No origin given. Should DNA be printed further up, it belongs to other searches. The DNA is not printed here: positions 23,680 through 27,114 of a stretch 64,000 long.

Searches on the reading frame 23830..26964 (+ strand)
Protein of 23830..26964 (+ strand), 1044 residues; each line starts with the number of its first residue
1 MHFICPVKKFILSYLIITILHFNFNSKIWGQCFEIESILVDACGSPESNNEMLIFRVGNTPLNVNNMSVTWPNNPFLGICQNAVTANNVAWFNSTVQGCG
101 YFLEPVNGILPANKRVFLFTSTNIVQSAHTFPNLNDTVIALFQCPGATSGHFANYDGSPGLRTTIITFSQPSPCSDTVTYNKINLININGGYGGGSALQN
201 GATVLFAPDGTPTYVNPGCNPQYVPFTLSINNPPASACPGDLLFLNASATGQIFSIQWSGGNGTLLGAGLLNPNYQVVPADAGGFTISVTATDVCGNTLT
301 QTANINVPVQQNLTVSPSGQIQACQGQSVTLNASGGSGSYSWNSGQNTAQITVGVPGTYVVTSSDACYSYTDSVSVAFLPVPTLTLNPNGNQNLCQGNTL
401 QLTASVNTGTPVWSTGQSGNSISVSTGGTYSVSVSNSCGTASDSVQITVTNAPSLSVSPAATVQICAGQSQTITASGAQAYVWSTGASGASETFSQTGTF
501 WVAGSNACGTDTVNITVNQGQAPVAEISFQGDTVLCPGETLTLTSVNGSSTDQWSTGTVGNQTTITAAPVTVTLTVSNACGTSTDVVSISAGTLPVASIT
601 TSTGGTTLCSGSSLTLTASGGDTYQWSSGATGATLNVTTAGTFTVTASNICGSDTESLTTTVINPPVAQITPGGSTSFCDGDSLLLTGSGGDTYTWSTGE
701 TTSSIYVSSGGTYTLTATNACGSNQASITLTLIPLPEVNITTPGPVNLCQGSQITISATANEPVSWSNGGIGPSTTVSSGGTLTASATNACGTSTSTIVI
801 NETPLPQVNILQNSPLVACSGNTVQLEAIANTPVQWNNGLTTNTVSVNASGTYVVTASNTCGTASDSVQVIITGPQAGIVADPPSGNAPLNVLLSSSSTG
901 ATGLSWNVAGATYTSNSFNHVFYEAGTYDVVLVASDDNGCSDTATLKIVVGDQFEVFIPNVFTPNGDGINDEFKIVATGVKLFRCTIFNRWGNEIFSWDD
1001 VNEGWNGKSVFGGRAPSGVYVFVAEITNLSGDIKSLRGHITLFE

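Call 30: search_protein_families(library=pfam, proteins=[window:23830-26964:+], max_evalue=0.00001)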
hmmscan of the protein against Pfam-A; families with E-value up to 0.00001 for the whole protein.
window:23830-26964:+ (1044 aa): 4 families
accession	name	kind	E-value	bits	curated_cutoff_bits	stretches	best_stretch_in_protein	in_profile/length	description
PF13585.12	CHU_C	-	1.9e-17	63.6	27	1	957-1028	2-74/86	CHU_C Type IX secretion signal domain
PF00801.26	PKD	-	3.1e-09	37.1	23.5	0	228-302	2-76/80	PKD domain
PF18911.6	PKD_4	-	9.7e-07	29.2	27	1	889-950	21-85/85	PKD domain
PF07679.22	I-set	-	1.1e-06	29.1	23.7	0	706-731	64-89/90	Immunoglobulin I-set domain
